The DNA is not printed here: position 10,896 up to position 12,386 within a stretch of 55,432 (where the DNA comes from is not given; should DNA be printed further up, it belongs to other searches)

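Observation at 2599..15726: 13-kb TetR-headed cluster that looks like an uncharacterised CoA-dependent acid/aldehyde pathway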

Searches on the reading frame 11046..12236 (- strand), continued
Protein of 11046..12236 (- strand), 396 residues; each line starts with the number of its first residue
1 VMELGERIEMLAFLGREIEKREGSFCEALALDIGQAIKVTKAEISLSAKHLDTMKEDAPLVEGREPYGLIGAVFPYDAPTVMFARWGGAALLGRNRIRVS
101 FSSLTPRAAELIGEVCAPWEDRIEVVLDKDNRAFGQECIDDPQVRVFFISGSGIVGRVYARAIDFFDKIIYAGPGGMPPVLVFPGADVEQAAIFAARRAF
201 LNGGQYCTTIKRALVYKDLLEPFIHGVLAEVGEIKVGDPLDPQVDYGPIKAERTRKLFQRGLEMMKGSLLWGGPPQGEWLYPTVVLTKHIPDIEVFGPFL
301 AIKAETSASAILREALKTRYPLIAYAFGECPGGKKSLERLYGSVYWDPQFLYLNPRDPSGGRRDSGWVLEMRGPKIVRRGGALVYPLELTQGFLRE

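Call 70: search_solved_structures(query=window:11046-12236:-, max_evalue=1e-22, show_alignments=2)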
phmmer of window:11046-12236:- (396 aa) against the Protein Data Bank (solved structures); distinct sequences matched with E-value up to 1e-22: 4.
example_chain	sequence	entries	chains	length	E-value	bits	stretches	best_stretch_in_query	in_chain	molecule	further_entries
8hap_A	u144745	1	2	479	5.3e-25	91.4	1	56-328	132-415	Aldehyde dehydrogenase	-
4go4_A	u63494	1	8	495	1e-23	87.2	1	64-371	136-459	Putative gamma-hydroxymuconic semialdehyde dehydrogenase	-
4go3_A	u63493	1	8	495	1e-23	87.2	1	64-371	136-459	Putative gamma-hydroxymuconic semialdehyde dehydrogenase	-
4o6r_A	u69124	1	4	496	7.1e-23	84.4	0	64-371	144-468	Aldehyde Dehydrogenase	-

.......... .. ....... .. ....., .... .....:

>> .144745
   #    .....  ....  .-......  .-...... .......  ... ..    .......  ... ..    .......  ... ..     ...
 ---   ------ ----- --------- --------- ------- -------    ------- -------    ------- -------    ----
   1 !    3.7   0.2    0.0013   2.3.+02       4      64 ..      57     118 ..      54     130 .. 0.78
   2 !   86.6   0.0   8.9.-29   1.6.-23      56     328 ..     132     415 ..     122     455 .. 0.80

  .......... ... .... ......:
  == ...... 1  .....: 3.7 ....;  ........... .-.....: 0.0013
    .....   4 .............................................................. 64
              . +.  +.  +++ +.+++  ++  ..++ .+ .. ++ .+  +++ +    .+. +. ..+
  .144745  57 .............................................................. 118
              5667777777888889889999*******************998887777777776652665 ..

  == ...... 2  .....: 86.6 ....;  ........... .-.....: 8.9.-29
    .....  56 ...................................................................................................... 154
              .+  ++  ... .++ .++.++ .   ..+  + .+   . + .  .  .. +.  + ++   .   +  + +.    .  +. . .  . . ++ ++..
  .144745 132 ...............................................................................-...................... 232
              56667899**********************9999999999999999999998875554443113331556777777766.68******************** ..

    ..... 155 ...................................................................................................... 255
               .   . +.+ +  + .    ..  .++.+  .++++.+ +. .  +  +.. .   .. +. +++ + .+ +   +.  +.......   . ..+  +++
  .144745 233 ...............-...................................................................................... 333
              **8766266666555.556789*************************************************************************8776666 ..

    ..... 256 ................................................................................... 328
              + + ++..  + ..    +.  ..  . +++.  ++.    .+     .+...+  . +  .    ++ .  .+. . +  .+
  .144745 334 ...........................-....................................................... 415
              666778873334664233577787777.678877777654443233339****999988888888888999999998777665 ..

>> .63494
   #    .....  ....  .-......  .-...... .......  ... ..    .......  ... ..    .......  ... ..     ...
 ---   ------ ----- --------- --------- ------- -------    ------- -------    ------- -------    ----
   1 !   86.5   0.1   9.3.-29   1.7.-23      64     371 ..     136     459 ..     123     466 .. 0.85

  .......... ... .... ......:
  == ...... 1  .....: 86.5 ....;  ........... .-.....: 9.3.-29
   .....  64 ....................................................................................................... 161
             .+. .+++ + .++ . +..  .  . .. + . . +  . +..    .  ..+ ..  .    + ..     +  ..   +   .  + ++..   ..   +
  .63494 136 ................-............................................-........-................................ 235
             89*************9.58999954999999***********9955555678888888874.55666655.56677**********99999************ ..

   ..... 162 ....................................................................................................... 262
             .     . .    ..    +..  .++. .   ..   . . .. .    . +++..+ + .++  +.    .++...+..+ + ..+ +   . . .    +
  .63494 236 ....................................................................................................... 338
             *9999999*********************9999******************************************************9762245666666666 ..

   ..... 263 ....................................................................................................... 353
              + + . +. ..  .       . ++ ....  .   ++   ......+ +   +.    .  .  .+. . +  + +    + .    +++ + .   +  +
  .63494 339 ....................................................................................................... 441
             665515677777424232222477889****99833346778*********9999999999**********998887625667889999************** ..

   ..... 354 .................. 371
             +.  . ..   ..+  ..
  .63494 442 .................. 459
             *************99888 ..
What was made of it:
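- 11046..12233 (-): ALDH-B, a short ALDH-fold protein that keeps Cys302 and Glu399 but lacks Asn169, Lys192, Glu195 and Glu268 (block 2). Alignment to a canonical ALDH (call 70).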

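Call 73: search_protein_families(library=pfam, proteins=[L117:7457-8398:+, L117:8646-9752:+, L117:4784-6016:-, L117:1646-4780:-, L108:2706-4055:-, L108:2170-2718:-, L102:7058-7873:-, L102:9139-10689:+, L102:4579-5394:-, L102:10693-11613:+])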
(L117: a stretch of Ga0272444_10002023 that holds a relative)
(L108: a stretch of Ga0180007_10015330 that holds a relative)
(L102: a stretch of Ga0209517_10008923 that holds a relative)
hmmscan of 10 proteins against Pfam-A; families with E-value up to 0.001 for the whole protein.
L117:7457-8398:+ (314 aa): 2 families
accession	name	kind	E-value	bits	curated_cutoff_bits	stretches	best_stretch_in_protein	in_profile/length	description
PF02558.23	ApbA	-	1.8e-34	118.9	22.2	1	11-156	1-140/150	Ketopantoate reductase PanE/ApbA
PF08546.17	ApbA_C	-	6.5e-26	91.6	22.7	1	189-310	1-122/125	Ketopantoate reductase PanE/ApbA C terminal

L117:8646-9752:+ (369 aa): 1 family
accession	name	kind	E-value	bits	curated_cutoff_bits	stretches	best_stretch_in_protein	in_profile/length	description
PF11383.14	DUF3187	-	2.4e-74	250.8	24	1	56-369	16-320/320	Protein of unknown function (DUF3187)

L117:4784-6016:- (411 aa): 2 families
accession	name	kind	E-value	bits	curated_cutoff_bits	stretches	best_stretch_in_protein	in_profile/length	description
PF16576.10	HlyD_D23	-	7e-13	48.8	30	1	94-321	18-214/214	Barrel-sandwich domain of CusB or HlyD membrane-fusion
PF13437.12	HlyD_3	-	1.3e-07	32.7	22.2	1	204-318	1-106/106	HlyD family secretion protein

L117:1646-4780:- (1045 aa): 3 families
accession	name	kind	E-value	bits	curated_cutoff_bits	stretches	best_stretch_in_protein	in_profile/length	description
PF00873.25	ACR_tran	-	0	1076.8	28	1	3-1025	1-1020/1021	AcrB/AcrD/AcrF family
PF03176.21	MMPL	-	4.7e-12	45.9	20.5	1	338-517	139-322/333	MMPL family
PF02355.23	SecD_SecF_C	-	2.2e-06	27.7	20.5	1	337-499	27-186/189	Protein export membrane protein SecD/SecF, C-terminal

L108:2706-4055:- (450 aa): 7 families
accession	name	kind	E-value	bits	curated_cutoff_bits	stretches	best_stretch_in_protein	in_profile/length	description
PF01593.30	Amino_oxidase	-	7.1e-41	141.3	19.8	1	16-441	1-443/443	Flavin containing amine oxidoreductase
PF13450.12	NAD_binding_8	-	7.5e-18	65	21.9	1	11-75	1-67/68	NAD(P)-binding Rossmann-like domain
PF01266.30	DAO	-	6.1e-09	36.3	27.9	1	8-54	1-46/353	FAD dependent oxidoreductase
PF12831.13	FAD_oxidored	-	5.7e-06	26.3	27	1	9-77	2-69/416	FAD dependent oxidoreductase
PF01946.23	Thi4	-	4e-05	23.4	26.2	1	8-45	19-57/235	Thi4 family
PF00890.30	FAD_binding_2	-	0.00013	21.8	20.4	1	9-43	2-36/414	FAD binding domain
PF07992.20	Pyr_redox_2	-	0.00082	19.3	26.1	0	8-52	2-48/291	Pyridine nucleotide-disulphide oxidoreductase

L108:2170-2718:- (183 aa): 1 family
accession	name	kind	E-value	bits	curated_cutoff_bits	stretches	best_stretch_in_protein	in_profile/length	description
PF18967.5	PycTM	-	1.3e-23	83.9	27.2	1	65-173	7-107/107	Pycsar effector protein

L102:7058-7873:- (272 aa): 4 families
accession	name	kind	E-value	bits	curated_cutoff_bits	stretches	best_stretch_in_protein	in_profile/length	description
PF01614.24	IclR_C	-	9.6e-39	133.2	24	1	92-263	2-172/174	Bacterial transcriptional regulator IclR C-terminal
PF09339.16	HTH_IclR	-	8.6e-12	45.1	22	1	28-76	3-51/52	IclR helix-turn-helix domain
PF12802.13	MarR_2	-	0.00073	20.1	27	0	34-75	14-52/61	MarR family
PF25213.1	HVO_A0261_N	-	0.00096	19.4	35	0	47-84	28-65/86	HVO_A0261 N-terminal domain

L102:9139-10689:+ (517 aa): 3 families
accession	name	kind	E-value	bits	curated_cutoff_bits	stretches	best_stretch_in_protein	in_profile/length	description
PF01977.22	UbiD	-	1.3e-63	214.3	23.3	1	142-338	6-201/206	3-octaprenyl-4-hydroxybenzoate carboxy-lyase Rift-related domain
PF20696.2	UbiD_C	-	1.1e-22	80.8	24.2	1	353-481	6-127/127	3-octaprenyl-4-hydroxybenzoate carboxy-lyase C-terminal domain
PF20695.2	UbiD_N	-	1.7e-06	28.4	24.3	1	49-116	5-68/78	3-octaprenyl-4-hydroxybenzoate carboxy-lyase N-terminal domain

L102:4579-5394:- (272 aa): 8 families
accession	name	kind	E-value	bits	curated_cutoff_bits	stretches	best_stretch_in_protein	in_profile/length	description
PF13534.11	Fer4_17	-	6e-09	36.8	22.2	1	83-121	22-60/61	4Fe-4S dicluster domain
PF13183.11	Fer4_8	-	6.6e-08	33.4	27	1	53-121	2-68/68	4Fe-4S dicluster domain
PF13187.11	Fer4_9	-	1.9e-06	28.2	27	1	55-120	1-50/52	4Fe-4S dicluster domain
PF13237.11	Fer4_10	-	3.5e-06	27.3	25.5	1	53-118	6-53/53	4Fe-4S dicluster domain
PF13484.11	Fer4_16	-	2.7e-05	25.3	30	1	55-119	1-65/66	4Fe-4S double cluster binding domain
PF12838.12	Fer4_7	-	5.2e-05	24.1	27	1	55-121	1-52/52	4Fe-4S dicluster domain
PF25160.1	LdpA_Fe-S-bd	-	0.00021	21.4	27.6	0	52-68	24-40/49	LdpA Fe-S cluster-binding domain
PF12797.12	Fer4_2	-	0.00054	20.2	24.5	0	106-118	9-21/22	4Fe-4S binding domain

L102:10693-11613:+ (307 aa): 2 families
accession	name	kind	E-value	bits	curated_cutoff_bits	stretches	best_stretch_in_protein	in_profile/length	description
PF07690.21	MFS_1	-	4e-37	128.4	33.4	1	43-302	1-240/347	Major Facilitator Superfamily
PF00083.30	Sugar_tr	-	7.6e-08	32.1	22.3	1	72-299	45-289/452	Sugar (and other) transporter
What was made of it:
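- L102 places an ALDH-B homolog beside an IclR, family III transferase, UbiD decarboxylase and MFS cluster of the aryl-dicarboxylate type (call 73).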

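Call 91: predict_structure(alignment_id=A4)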
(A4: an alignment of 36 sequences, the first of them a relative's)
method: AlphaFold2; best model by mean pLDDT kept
length: 395 residues; sequences in the alignment: 36
mean_pLDDT: 93.2   pTM: 0.89
mean pLDDT of the five models: 93.2, 92.8, 92.1, 92.0, 92.0
residues with pLDDT >= 90: 328; 70-90: 59; 50-70: 6; < 50: 2
segments of 3 or more residues with pLDDT < 50: none
pLDDT, mean of each block of 10 residues (from residue 1): 96 98 97 94 96 97 96 91 96 97 95 97 93 96 96 92 97 84 98 93 78 98 98 96 92 92 95 94 96 91 98 94 93 91 89 83 93 92 93 54
secondary structure, 60 per line:
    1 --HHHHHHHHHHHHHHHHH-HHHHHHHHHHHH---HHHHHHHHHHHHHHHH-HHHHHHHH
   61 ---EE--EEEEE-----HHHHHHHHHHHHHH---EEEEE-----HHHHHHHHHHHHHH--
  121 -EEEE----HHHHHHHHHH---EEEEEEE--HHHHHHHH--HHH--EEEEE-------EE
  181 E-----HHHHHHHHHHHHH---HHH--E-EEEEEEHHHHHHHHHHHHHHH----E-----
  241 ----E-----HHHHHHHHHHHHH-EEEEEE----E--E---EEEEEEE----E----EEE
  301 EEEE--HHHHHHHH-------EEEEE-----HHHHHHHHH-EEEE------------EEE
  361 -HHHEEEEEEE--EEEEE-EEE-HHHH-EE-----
elements in order: H3-19 H21-32 H36-51 H53-60 E68-72 H78-91 E95-99 H105-118 E122-125 H130-139 E143-149 H152-159 E167-171 E179-181 H187-199 E210-215 H216-230 H251-263 E265-270 E282-288 E298-304 H307-314 E322-326 H332-340 E342-345 E358-360 E365-371 E374-378 E380-382 H384-387

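Call 94: fold_search(model_id=the predicted structure, library=pdb)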
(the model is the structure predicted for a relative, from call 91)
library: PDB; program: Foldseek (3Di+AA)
matches with E <= 10: 1330; with E <= 0.001: 706
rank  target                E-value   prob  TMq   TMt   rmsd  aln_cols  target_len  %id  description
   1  8hap_A                3.8e-27  1.00  0.86  0.73   3.5       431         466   23  Crystal structure of thermostable acetaldehyde dehydrogenase from hyperthermophilic archaeon Sulfolobus tokodaii (released 2023-06-07)
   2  3vz0_A                7.5e-27  1.00  0.85  0.74   3.4       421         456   22  Structural insights into cofactor and substrate selection by Gox0499 (released 2013-07-10)
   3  3rh9_A                1.6e-26  1.00  0.86  0.72   2.9       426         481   21  The crystal structure of oxidoreductase from Marinobacter aquaeolei (released 2011-05-04)
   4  3vz2_A                3.9e-26  1.00  0.86  0.76   3.3       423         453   21  Structural insights into substrate and cofactor selection by sp2771 (released 2013-10-16)
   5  7w5k_B                4.3e-26  1.00  0.85  0.70   3.3       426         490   23  The C296A mutant of L-sorbosone dehydrogenase (SNDH) from Gluconobacter Oxydans WSH-004 (released 2023-03-01)
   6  8s33_C                6.1e-26  1.00  0.86  0.71   2.9       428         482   22  Malic semialdehyde dehydrogenase (MSA-DH) from Acinetobacter baumannii (released 2024-08-14)
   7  3ek1_B                6.4e-26  1.00  0.86  0.71   3.6       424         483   24  Crystal structure of aldehyde dehydrogenase from brucella melitensis biovar abortus 2308 (released 2008-09-30)
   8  8of1_A                9.0e-26  1.00  0.87  0.69   2.7       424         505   21  Structure of ALDH5F1 from moss Physcomitrium patens in complex with NAD+ in the contracted conformation (released 2024-03-27)
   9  3vz2_B                9.6e-26  1.00  0.86  0.74   3.5       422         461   21  Structural insights into substrate and cofactor selection by sp2771 (released 2013-10-16)
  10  7w5k_A                9.6e-26  1.00  0.85  0.69   3.5       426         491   23  The C296A mutant of L-sorbosone dehydrogenase (SNDH) from Gluconobacter Oxydans WSH-004 (released 2023-03-01)
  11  7w5k_D                1.0e-25  1.00  0.85  0.71   3.6       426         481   24  The C296A mutant of L-sorbosone dehydrogenase (SNDH) from Gluconobacter Oxydans WSH-004 (released 2023-03-01)
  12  8s33_J                1.1e-25  1.00  0.86  0.71   2.9       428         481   22  Malic semialdehyde dehydrogenase (MSA-DH) from Acinetobacter baumannii (released 2024-08-14)
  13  4itb_A                1.1e-25  1.00  0.86  0.75   3.5       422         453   21  Structure of bacterial enzyme in complex with cofactor and substrate (released 2013-04-24)
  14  8of1_B                1.3e-25  1.00  0.87  0.70   2.8       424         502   21  Structure of ALDH5F1 from moss Physcomitrium patens in complex with NAD+ in the contracted conformation (released 2024-03-27)
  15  5vbf_C                1.5e-25  1.00  0.82  0.69   5.5       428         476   23  Crystal structure of succinate semialdehyde dehydrogenase from Burkholderia vietnamiensis (released 2017-04-12)
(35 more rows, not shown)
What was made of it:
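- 11046..12233 (-): The AlphaFold model has pLDDT 93 and a full ALDH fold with TM-score 0.86 (calls 91, 94).
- On Aldehyde dehydrogenase superfamily, catalytically canonical: The fold is nonetheless a full ALDH fold (call 94).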
